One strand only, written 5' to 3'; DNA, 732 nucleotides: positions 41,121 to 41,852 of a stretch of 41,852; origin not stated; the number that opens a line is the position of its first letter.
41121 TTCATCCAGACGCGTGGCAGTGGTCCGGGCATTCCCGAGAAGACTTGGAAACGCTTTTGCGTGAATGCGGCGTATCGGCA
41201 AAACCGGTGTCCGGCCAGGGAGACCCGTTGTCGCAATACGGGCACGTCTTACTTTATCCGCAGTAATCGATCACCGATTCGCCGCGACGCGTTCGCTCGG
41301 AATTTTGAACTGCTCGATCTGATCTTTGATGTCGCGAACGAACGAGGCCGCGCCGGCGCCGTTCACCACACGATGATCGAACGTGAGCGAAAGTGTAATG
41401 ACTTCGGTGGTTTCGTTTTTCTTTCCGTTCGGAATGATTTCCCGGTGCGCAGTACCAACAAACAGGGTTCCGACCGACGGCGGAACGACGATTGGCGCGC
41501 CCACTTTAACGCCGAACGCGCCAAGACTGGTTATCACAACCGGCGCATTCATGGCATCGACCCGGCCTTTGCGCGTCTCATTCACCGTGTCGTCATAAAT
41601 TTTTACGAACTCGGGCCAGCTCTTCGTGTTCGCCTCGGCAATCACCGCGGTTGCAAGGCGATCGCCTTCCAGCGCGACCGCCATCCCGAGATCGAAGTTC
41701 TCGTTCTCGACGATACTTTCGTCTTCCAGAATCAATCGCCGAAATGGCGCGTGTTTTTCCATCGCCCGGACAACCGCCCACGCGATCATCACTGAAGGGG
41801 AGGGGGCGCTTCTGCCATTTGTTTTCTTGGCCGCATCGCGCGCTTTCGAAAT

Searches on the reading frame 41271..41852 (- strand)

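Call 57: search_protein_families(library=pfam, proteins=[window:41271-41852:-], max_evalue=0.00001)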
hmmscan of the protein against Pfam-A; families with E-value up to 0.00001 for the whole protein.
window:41271-41852:- (193 aa): 1 family
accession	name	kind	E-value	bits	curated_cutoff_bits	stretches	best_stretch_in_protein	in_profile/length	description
PF00198.28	2-oxoacid_dh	-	7.7e-33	114.3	23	1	9-182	49-227/232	2-oxoacid dehydrogenases acyltransferase (catalytic domain)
